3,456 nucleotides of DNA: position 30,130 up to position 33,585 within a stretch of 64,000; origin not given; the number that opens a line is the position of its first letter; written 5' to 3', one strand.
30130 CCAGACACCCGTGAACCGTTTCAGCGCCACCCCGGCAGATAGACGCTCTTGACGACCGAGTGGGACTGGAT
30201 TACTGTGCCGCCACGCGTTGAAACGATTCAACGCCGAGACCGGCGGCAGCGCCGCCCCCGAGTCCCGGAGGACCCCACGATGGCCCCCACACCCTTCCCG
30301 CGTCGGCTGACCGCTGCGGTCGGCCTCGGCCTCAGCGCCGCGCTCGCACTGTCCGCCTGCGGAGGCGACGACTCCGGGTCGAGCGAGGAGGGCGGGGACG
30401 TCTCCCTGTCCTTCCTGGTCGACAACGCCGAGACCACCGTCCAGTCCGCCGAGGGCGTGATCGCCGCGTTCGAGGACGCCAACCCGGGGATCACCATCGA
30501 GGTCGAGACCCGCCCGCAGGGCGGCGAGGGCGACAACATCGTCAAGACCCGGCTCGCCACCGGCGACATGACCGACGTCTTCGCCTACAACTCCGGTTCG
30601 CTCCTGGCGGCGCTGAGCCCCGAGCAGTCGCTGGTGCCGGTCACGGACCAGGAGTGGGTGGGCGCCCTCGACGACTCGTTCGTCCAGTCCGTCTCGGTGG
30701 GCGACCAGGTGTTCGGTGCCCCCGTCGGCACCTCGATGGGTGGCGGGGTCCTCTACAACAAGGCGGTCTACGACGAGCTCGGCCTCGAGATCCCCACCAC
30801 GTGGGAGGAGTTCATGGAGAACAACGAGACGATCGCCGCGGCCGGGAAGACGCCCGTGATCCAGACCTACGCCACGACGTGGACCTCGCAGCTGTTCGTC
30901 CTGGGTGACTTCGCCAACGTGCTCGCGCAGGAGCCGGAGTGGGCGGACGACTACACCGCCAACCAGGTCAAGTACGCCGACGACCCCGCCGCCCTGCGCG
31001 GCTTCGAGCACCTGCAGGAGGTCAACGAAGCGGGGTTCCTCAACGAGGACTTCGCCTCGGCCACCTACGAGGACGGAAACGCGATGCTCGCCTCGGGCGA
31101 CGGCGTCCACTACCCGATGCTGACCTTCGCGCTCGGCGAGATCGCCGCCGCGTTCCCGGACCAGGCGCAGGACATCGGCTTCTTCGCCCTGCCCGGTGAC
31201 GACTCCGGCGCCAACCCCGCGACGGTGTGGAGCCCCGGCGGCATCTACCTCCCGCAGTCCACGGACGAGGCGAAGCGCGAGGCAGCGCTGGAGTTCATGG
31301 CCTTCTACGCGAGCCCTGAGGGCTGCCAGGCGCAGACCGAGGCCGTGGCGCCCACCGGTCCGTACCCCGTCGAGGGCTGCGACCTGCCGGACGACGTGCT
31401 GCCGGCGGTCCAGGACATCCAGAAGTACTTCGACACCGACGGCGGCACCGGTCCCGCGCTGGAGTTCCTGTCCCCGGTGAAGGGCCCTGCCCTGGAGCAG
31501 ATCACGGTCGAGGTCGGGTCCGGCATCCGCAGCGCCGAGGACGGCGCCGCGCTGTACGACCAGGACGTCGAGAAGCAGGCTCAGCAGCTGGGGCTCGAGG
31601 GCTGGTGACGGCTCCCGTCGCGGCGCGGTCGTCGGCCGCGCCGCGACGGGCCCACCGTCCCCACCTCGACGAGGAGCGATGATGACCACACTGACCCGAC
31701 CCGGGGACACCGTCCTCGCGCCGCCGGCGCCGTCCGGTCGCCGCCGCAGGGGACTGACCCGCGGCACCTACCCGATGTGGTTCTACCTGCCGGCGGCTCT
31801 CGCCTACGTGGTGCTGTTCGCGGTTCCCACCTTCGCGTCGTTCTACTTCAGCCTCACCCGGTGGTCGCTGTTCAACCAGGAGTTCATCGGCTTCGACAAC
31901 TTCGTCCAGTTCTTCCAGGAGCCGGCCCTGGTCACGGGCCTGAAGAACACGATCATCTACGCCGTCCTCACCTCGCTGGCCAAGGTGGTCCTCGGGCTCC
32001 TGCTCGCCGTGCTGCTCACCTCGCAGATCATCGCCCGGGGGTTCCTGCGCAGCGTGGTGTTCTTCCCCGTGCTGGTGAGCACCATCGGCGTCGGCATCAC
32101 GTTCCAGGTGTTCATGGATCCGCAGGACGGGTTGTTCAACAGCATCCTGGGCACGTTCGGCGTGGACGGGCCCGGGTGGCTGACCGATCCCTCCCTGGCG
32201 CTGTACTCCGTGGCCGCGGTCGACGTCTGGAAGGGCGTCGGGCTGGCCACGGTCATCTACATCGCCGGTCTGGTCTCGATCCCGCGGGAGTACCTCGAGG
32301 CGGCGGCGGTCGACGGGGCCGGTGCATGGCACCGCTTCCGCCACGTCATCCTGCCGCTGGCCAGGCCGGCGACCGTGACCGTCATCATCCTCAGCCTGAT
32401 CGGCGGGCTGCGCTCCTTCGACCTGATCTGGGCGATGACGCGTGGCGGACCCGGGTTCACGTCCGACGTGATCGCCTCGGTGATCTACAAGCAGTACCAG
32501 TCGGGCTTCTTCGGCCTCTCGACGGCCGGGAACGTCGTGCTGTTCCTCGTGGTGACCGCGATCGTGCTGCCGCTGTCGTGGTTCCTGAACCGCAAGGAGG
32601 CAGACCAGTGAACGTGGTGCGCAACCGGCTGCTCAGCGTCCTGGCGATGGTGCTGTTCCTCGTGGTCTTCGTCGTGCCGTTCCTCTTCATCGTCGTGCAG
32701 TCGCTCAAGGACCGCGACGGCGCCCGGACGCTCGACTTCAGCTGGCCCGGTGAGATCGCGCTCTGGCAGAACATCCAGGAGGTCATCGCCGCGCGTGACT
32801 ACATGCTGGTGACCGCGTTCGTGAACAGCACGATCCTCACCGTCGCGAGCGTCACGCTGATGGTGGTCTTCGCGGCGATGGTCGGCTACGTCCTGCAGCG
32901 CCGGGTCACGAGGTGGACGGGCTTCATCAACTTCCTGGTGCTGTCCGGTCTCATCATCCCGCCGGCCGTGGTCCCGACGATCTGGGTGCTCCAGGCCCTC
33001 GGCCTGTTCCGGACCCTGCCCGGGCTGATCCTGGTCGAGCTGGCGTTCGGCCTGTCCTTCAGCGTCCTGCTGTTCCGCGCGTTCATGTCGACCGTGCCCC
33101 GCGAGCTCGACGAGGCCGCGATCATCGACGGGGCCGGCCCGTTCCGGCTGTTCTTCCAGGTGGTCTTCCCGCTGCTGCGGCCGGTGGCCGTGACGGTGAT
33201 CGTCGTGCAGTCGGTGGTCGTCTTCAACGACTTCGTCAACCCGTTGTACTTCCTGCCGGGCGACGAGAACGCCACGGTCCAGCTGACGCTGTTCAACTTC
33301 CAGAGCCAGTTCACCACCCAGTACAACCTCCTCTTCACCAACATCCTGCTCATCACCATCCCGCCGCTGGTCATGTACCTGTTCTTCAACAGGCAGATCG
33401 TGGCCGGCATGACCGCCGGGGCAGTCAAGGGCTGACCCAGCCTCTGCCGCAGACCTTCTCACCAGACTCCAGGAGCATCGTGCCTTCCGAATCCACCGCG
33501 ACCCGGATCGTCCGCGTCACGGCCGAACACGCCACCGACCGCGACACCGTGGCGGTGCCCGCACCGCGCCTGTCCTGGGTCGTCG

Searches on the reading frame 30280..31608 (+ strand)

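Call 7: search_protein_families(library=pfam, proteins=[window:30280-31608:+], max_evalue=0.01)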
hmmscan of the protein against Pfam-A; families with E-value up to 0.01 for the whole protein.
window:30280-31608:+ (442 aa): 2 families
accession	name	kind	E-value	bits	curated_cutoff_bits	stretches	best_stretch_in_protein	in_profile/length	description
PF01547.30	SBP_bac_1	-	4.1e-24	86.6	26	1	55-348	6-305/307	Bacterial extracellular solute-binding protein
PF13416.11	SBP_bac_8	-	1.6e-23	84.4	27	1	60-356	2-255/279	Bacterial extracellular solute-binding protein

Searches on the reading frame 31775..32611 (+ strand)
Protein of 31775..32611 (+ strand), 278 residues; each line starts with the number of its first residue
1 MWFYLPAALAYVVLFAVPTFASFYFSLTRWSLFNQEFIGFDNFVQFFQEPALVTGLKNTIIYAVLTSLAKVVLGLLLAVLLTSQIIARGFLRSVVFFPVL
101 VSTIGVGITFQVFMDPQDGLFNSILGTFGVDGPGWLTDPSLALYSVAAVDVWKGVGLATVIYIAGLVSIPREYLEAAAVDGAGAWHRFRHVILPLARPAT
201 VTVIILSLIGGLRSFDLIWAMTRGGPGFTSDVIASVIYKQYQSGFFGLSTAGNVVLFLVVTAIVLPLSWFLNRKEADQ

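Call 7: search_protein_families(library=pfam, proteins=[window:31775-32611:+], max_evalue=0.01)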
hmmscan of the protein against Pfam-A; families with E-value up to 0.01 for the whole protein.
window:31775-32611:+ (278 aa): 1 family
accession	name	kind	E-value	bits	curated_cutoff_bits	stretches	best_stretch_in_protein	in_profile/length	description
PF00528.27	BPD_transp_1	-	4.5e-17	62.8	26.4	1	71-268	2-168/184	Binding-protein-dependent transport system inner membrane component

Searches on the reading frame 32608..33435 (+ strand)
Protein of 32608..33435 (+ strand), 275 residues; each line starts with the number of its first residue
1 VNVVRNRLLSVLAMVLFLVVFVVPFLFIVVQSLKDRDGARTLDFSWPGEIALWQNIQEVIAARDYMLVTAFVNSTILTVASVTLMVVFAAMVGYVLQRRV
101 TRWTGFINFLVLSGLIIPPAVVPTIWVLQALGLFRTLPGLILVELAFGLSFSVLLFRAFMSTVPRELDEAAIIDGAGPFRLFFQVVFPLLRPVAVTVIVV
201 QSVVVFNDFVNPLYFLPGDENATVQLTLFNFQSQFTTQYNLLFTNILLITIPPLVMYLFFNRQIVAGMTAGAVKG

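Call 7: search_protein_families(library=pfam, proteins=[window:32608-33435:+], max_evalue=0.01)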
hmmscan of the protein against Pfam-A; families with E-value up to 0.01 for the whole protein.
window:32608-33435:+ (275 aa): 1 family
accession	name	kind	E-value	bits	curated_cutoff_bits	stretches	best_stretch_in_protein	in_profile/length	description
PF00528.27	BPD_transp_1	-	3.1e-13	50.3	26.4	1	89-262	5-176/184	Binding-protein-dependent transport system inner membrane component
